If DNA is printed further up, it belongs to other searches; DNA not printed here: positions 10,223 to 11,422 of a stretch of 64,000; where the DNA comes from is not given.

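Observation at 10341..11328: Orphan pmoC-family gene replaces the expected fabD-fabG-acpP-fabF after fabH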

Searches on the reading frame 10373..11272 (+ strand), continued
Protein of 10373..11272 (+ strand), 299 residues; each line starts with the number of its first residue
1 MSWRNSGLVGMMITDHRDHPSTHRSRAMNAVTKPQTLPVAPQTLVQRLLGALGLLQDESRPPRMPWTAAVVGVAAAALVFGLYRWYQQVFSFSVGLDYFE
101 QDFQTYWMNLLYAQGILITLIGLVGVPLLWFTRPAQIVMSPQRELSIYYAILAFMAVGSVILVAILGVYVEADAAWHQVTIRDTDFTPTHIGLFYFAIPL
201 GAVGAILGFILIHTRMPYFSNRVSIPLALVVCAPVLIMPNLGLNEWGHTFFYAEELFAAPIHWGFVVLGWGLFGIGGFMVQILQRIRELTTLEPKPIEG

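Call 13: find_encoding_contigs(protein=P0001, flank=8000, max_places=3)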
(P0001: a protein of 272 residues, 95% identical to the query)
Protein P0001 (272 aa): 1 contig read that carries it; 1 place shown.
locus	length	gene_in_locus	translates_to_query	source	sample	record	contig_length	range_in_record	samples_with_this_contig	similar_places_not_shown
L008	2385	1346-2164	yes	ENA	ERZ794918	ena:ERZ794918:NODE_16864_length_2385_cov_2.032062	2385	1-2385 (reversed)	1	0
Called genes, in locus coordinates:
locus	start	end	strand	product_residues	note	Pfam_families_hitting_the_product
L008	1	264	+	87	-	?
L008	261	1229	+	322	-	PF00195:Chal_sti_synt_N (faint), PF00108:Thiolase_N, PF08545:ACP_syn_III, PF08541:ACP_syn_III_C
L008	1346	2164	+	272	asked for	PF04896:AmoC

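Call 14: find_encoding_contigs(protein=P0005, flank=8000, max_places=3)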
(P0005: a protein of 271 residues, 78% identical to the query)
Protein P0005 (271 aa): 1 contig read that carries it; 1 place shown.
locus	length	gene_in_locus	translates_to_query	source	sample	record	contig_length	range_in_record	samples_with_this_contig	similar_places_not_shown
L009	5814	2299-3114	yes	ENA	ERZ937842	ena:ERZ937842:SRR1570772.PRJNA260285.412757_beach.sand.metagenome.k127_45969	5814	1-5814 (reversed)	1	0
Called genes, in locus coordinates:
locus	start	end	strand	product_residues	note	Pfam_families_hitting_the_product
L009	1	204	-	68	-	?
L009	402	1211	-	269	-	PF04896:AmoC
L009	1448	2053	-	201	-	-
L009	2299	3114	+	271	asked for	PF04896:AmoC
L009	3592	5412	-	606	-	PF00501:AMP-binding, PF13193:AMP-binding_C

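Call 15: find_encoding_contigs(protein=P0002, flank=8000, max_places=3)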
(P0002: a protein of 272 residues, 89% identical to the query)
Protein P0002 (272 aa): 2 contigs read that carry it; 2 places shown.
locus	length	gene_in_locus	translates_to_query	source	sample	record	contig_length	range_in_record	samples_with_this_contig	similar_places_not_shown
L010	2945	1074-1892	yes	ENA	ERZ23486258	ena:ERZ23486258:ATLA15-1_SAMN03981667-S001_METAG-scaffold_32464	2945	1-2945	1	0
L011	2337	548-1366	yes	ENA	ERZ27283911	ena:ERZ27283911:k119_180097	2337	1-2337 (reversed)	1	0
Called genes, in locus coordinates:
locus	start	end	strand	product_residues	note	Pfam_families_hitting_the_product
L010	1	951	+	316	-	?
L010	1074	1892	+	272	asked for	PF04896:AmoC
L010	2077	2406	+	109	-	-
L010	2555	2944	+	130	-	?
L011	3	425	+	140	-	?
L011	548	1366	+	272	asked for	PF04896:AmoC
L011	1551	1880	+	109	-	-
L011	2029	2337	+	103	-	?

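Call 20: find_related_loci(query=A1, collection=genome_contigs, flank=10000)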
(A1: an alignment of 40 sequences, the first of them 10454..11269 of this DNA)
Query A1 (272 aa) in genome_contigs; peptide patterns used: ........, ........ (x = any residue, [..] = any of these).
234 stretches matched a pattern; 207 encode a relative of the query (tblastn E <= 1e-3); the best 80 are kept; 80 distinct loci.
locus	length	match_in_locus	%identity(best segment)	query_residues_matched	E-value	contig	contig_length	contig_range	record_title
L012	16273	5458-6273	97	1-272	1e-174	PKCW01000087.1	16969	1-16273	MAG: Proteobacteria bacterium isolate Gammapro13 c_000000001520, whole genome shotgun sequence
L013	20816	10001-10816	95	1-272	2e-172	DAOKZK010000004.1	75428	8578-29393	MAG TPA_asm: Candidatus Macondimonas sp. isolate AMR_MDS_0048 NODE_217_length_75428_cov_42.067823, whole genome shotgun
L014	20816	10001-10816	96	1-272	8e-169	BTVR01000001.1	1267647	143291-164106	MAG: Pseudomonadota bacterium AMX-MBFR-76 DNA, sequence01, whole genome shotgun sequence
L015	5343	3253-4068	78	1-272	3e-146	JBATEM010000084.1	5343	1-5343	MAG: Candidatus Macondimonas sp. isolate MFD10109_ilm_asm_bin14 k127_72846, whole genome shotgun sequence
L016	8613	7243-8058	78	1-272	8e-144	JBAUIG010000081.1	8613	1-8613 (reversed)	MAG: Candidatus Macondimonas sp. isolate MFD03254_ilm_asm_bin7 k127_7680, whole genome shotgun sequence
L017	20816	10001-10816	77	1-272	9e-144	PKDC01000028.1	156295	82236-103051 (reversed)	MAG: Proteobacteria bacterium isolate Gammapro7 c_000000000020, whole genome shotgun sequence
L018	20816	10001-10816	77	1-272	2e-143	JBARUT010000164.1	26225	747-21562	MAG: Candidatus Macondimonas sp. isolate MFD12129_ilm_asm_bin2 k127_142177, whole genome shotgun sequence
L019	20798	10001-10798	78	1-266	2e-142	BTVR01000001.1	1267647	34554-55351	MAG: Pseudomonadota bacterium AMX-MBFR-76 DNA, sequence01, whole genome shotgun sequence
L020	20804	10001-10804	77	1-268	3e-138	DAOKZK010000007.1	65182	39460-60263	MAG TPA_asm: Candidatus Macondimonas sp. isolate AMR_MDS_0048 NODE_283_length_65182_cov_42.624718, whole genome shotgun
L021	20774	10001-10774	66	1-263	5e-114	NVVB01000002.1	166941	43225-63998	MAG: Gammaproteobacteria bacterium isolate NORP74 Contig_source1383C_232, whole genome shotgun sequence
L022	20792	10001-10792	67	2-266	5e-114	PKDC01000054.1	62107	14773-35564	MAG: Proteobacteria bacterium isolate Gammapro7 c_000000000173, whole genome shotgun sequence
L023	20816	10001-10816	67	1-268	2e-113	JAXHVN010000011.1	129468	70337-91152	MAG: Pseudomonadota bacterium isolate MAG78_tar_biofilm MAG78_11, whole genome shotgun sequence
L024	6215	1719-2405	70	35-263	5e-110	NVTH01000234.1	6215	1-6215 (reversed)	MAG: Moraxellaceae bacterium isolate NORP120 Contig_source1382A_29564, whole genome shotgun sequence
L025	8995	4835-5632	65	2-266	7e-104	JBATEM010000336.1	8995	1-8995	MAG: Candidatus Macondimonas sp. isolate MFD10109_ilm_asm_bin14 k127_113271, whole genome shotgun sequence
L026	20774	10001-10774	61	11-272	9e-104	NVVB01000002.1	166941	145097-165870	MAG: Gammaproteobacteria bacterium isolate NORP74 Contig_source1383C_232, whole genome shotgun sequence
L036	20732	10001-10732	62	23-265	2e-97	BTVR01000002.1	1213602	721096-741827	MAG: Pseudomonadota bacterium AMX-MBFR-76 DNA, sequence02, whole genome shotgun sequence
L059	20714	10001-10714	57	29-265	9e-90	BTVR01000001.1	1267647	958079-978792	MAG: Pseudomonadota bacterium AMX-MBFR-76 DNA, sequence01, whole genome shotgun sequence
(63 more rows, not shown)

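Call 36: search_protein_families(library=ncbifam, proteins=[window:10454-11272:+], max_evalue=0.01)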
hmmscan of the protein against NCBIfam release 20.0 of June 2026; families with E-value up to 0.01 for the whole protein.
window:10454-11272:+ (272 aa): 3 families
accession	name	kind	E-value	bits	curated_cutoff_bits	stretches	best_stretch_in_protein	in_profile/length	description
NF041641.1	AmoC_BACT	equivalog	2.9e-66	223.3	319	1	42-262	27-248/250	bacterial ammonia monooxygenase, subunit AmoC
TIGR03078.1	CH4_NH3mon_ox_C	equivalog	1.5e-60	204.6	280.6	1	44-260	11-230/231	methane monooxygenase/ammonia monooxygenase subunit C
NF007792.0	PRK10489.1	equivalog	0.00016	20.8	324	1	80-188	177-286/419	enterobactin transporter EntS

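Call 51: search_protein_families(library=pfam, proteins=[L019:5564-6751:-, L019:6786-7946:-, L019:9135-9917:-, L019:10975-12987:+, L019:13014-14864:-, L036:7850-9049:+, L036:9059-9832:-, L036:10823-11575:-, L036:12023-12475:-, L036:12524-13744:-])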
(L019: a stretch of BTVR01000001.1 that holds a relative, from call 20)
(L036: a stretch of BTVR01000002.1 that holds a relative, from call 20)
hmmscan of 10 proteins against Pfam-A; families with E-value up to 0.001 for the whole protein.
L019:5564-6751:- (395 aa): 3 families
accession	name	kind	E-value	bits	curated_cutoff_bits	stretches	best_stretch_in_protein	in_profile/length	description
PF00441.29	Acyl-CoA_dh_1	-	1.1e-23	84.4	22.4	1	233-375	2-143/150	Acyl-CoA dehydrogenase, C-terminal domain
PF02771.21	Acyl-CoA_dh_N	-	1.1e-21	77.7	22.9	1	6-123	1-113/113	Acyl-CoA dehydrogenase, N-terminal domain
PF02770.24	Acyl-CoA_dh_M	-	7.6e-16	58.5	33.3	1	127-220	1-97/97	Acyl-CoA dehydrogenase, middle domain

L019:6786-7946:- (386 aa): 3 families
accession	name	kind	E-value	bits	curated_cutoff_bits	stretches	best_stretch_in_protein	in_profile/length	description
PF02770.24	Acyl-CoA_dh_M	-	2.6e-21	76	33.3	1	117-213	1-97/97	Acyl-CoA dehydrogenase, middle domain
PF00441.29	Acyl-CoA_dh_1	-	3.4e-17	63.4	22.4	1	225-381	1-150/150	Acyl-CoA dehydrogenase, C-terminal domain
PF02771.21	Acyl-CoA_dh_N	-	2e-14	54.4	22.9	1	7-109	2-109/113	Acyl-CoA dehydrogenase, N-terminal domain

L019:9135-9917:- (260 aa): 0 families

L019:10975-12987:+ (670 aa): 6 families
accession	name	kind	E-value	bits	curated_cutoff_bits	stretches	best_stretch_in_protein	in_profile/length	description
PF00580.27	UvrD-helicase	-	3.8e-85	286.3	23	1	4-267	1-271/271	UvrD/REP helicase N-terminal domain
PF13361.12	UvrD_C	-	6.1e-74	250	25.6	1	272-611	1-348/350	UvrD-like helicase C-terminal domain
PF13245.12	AAA_19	-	3.4e-23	82.7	25.1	1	9-250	2-132/134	AAA domain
PF13538.12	UvrD_C_2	-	9.3e-09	35.5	27.4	1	553-608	4-51/52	UvrD-like helicase C-terminal domain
PF13604.12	AAA_30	-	1.3e-06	28.8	27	0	4-68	2-66/191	AAA domain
PF01443.25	Viral_helicase1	-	3.9e-06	27.3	21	0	543-608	169-226/228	Viral superfamily 1 RNA helicase core domain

L019:13014-14864:- (616 aa): 2 families
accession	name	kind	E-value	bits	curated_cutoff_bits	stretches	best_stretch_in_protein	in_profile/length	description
PF00999.27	Na_H_Exchanger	-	3e-41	142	26.2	1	18-391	6-374/375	Sodium/hydrogen exchanger, transmembrane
PF02254.24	TrkA_N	-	3e-05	24.7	23.8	1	404-485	1-82/116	TrkA-N domain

L036:7850-9049:+ (399 aa): 6 families
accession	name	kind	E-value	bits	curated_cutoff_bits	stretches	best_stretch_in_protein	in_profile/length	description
PF02222.28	ATP-grasp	-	3.7e-53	180.3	27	1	121-306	2-179/179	ATP-grasp domain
PF21244.3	PurT_C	-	7.6e-25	86.7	26.7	1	326-394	1-68/68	PurT, C-terminal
PF07478.18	Dala_Dala_lig_C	-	7.9e-09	35.8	24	1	126-294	6-180/204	D-ala D-ala ligase C-terminus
PF22660.2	RS_preATP-grasp-like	-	1.3e-08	35.6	27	1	14-107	4-93/98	Ribonucleotide synthetase preATP-grasp domain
PF01370.27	Epimerase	-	7.2e-05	22.7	20.9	1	18-80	5-70/240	NAD dependent epimerase/dehydratase family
PF02826.25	2-Hacid_dh_C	-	0.00011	22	25.1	1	11-52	36-77/178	D-isomer specific 2-hydroxyacid dehydrogenase, NAD binding domain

L036:9059-9832:- (257 aa): 2 families
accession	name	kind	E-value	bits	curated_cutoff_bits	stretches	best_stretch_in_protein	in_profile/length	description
PF00849.27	PseudoU_synth_2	-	6.7e-19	69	26.8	1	76-210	2-152/152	RNA pseudouridylate synthase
PF01479.30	S4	-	5.7e-09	36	22.8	1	21-58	7-45/48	S4 domain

L036:10823-11575:- (250 aa): 1 family
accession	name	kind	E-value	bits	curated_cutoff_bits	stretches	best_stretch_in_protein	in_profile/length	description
PF01841.26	Transglut_core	-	1.1e-16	61.5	23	1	45-161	2-108/108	Transglutaminase-like superfamily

L036:12023-12475:- (150 aa): 2 families
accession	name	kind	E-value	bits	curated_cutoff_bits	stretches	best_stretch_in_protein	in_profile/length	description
PF19662.4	DUF6165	-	2.8e-07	30.8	27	1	15-138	3-117/134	Family of unknown function (DUF6165)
PF14063.11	DUF4254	-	0.0005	20.4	27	0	74-130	7-60/144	Protein of unknown function (DUF4254)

L036:12524-13744:- (406 aa): 5 families
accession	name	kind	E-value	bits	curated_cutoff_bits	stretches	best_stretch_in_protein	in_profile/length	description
PF23914.1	TPR_CcmH_CycH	-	1.9e-23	83.5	42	1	129-257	29-156/158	Cytochrome c-type biogenesis protein H TPR domain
PF23892.1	Ig_CycH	-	1.6e-22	79.7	27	1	290-395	2-107/108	Cytochrome c-type biogenesis protein H Ig-like domain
PF07719.23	TPR_2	-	1.1e-05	25.6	27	1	151-183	2-34/34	Tetratricopeptide repeat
PF13428.12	TPR_14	-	1.9e-05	25.3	23.5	1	151-193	2-44/44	Tetratricopeptide repeat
PF13414.12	TPR_11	-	0.00077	19.6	26.8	1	157-196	1-40/42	TPR repeat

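Call 52: search_protein_families(library=pfam, proteins=[L059:5555-6370:+, L059:6367-7968:+, L059:8391-8858:-, L059:8918-9694:-, L059:10842-14267:+, L059:14300-15046:-, L017:8959-9654:+, L017:7310-8593:+, L017:11542-12456:-, L017:12499-14823:+])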
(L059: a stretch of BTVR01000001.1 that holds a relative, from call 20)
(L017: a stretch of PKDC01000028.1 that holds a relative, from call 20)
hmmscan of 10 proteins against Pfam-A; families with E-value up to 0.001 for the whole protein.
L059:5555-6370:+ (271 aa): 1 family
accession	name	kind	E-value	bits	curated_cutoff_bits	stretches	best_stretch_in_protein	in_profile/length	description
PF00132.30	Hexapep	-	3.8e-12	45.8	27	2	117-150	1-34/36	Bacterial transferase hexapeptide (six repeats)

L059:6367-7968:+ (533 aa): 4 families
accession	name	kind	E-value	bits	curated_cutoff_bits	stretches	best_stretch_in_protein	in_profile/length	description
PF00266.25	Aminotran_5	-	1.1e-74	252.1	21.5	1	5-369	1-370/371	Aminotransferase class-V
PF01592.21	NifU_N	-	2.4e-07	31.4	22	1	427-518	25-119/127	NifU-like N terminal domain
PF01212.27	Beta_elim_lyase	-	4.5e-07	29.9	27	1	56-205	39-198/288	Beta-eliminating lyase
PF00155.27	Aminotran_1_2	-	0.0001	22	19.7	1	53-220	46-235/361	Aminotransferase class I and II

L059:8391-8858:- (155 aa): 1 family
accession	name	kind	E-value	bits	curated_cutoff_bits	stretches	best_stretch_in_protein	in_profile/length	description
PF14539.12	DUF4442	-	2.4e-37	128.5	25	1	21-149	3-131/132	Domain of unknown function (DUF4442)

L059:8918-9694:- (258 aa): 2 families
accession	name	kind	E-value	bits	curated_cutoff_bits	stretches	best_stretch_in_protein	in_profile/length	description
PF00175.26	NAD_binding_1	-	3.2e-09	37.8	22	1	113-229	2-108/109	Oxidoreductase NAD-binding domain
PF00970.30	FAD_binding_6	-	2.3e-07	31.5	21.1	1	16-98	13-96/99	Oxidoreductase FAD-binding domain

L059:10842-14267:+ (1141 aa): 11 families
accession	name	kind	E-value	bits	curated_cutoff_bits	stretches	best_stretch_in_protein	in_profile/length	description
PF00563.25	EAL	-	1.1e-69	234.8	31.3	1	883-1117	3-236/236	EAL domain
PF00990.26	GGDEF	-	1e-43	149.4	23.8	1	705-861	1-160/161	Diguanylate cyclase, GGDEF domain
PF08447.18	PAS_3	-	8.3e-42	141.8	25.6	3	355-445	2-89/89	PAS fold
PF13426.13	PAS_9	-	8.9e-41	138.8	27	3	594-693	6-103/103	PAS domain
PF00989.32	PAS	-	7.9e-40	135.8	22.6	2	464-568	2-113/113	PAS fold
PF08448.16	PAS_4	-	1.4e-30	106.2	23.1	3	586-696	2-110/110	PAS fold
PF13188.13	PAS_8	-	5.1e-22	77.4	21.8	2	466-514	4-49/65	PAS domain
PF13185.12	GAF_2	-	5e-09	36.9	28.6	1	49-184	7-136/136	GAF domain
PF12860.13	PAS_7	-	4.3e-08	33.7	27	0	469-542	1-75/115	PAS fold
PF13596.12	PAS_10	-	0.00068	20.7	22.1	0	468-518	4-53/106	PAS domain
PF17853.6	GGDEF_2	-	0.00091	19.9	24.5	0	759-851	34-113/116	GGDEF-like domain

L059:14300-15046:- (248 aa): 1 family
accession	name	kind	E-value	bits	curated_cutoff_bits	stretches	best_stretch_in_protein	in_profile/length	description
PF00117.34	GATase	-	9.7e-15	55.2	22.8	1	36-197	19-176/190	Glutamine amidotransferase class-I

L017:8959-9654:+ (231 aa): 0 families

L017:7310-8593:+ (427 aa): 0 families

L017:11542-12456:- (304 aa): 3 families
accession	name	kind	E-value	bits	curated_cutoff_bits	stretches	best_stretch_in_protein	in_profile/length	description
PF03466.25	LysR_substrate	-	1.6e-39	135.9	28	1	89-292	3-207/209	LysR substrate binding domain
PF00126.33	HTH_1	-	2.7e-19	69.3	26.6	1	5-63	2-60/60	Bacterial regulatory helix-turn-helix protein, lysR family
PF13556.12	HTH_30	-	0.00013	22.1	27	1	7-46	2-42/59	PucR C-terminal helix-turn-helix domain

L017:12499-14823:+ (774 aa): 2 families
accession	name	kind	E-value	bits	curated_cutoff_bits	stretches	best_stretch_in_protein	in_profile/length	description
PF01717.24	Meth_synt_2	-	1.4e-161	537.7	21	1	445-767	1-323/324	Cobalamin-independent synthase, Catalytic domain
PF08267.18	Meth_synt_1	-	9e-124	413.5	27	2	23-328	3-311/313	Cobalamin-independent synthase, N-terminal domain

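Call 58: search_protein_families(library=pfam, proteins=[L010:1-951:+, L011:3-425:+], max_evalue=0.01)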
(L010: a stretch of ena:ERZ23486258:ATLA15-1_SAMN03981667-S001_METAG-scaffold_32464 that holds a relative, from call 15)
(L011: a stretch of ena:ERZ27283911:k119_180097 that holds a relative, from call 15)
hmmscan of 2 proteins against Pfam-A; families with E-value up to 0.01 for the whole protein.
L010:1-951:+ (316 aa): 3 families
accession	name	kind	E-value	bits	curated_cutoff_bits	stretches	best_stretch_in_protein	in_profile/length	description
PF00994.29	MoCF_biosynth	-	1.2e-29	103.3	26.6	1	94-227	3-143/144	Probable molybdopterin binding domain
PF03453.22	MoeA_N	-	4.5e-21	75.6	30.8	1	2-79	82-160/160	MoeA N-terminal region (domain I and II)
PF03454.20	MoeA_C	-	5.7e-13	49.3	22.1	1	242-312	2-71/72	MoeA C-terminal region (domain IV)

L011:3-425:+ (140 aa): 2 families
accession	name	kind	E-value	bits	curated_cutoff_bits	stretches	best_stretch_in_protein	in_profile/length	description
PF03454.20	MoeA_C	-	4.8e-13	49.6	22.1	1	66-136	2-71/72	MoeA C-terminal region (domain IV)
PF00994.29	MoCF_biosynth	-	0.00076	19.6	26.6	1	19-51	109-143/144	Probable molybdopterin binding domain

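Call 65: find_related_loci(query=A1, collection=viral_contigs, flank=5000)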
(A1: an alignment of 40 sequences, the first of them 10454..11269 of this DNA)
Query A1 (272 aa) in viral_contigs; peptide patterns used: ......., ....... (x = any residue, [..] = any of these).
58 stretches matched a pattern; 2 encode a relative of the query (tblastn E <= 1e-3); 2 distinct loci.
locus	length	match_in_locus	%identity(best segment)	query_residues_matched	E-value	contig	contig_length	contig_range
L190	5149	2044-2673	50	59-268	8e-65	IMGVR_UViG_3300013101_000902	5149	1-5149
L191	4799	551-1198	47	57-268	1e-56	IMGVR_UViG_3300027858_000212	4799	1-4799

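Call 75: predict_structure(alignment_id=A1)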
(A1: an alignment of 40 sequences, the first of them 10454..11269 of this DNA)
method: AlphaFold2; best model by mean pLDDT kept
length: 272 residues; sequences in the alignment: 40
mean_pLDDT: 79.3   pTM: 0.78
mean pLDDT of the five models: 79.3, 78.3, 77.9, 75.4, 75.0
residues with pLDDT >= 90: 97; 70-90: 96; 50-70: 66; < 50: 13
segments of 3 or more residues with pLDDT < 50: 1-11
pLDDT, mean of each block of 10 residues (from residue 1): 45 74 85 88 92 86 65 72 86 95 93 91 94 76 64 57 77 92 95 93 89 60 55 69 89 95 70 41
secondary structure, 60 per line:
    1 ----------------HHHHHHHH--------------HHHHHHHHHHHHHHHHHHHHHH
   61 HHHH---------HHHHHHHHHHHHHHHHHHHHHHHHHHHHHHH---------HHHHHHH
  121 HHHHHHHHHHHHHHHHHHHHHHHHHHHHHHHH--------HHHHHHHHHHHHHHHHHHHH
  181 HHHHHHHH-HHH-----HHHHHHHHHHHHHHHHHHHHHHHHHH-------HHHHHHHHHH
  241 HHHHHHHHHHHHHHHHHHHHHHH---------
elements in order: H17-24 H39-64 H74-104 H114-152 H161-188 H198-223 H231-263
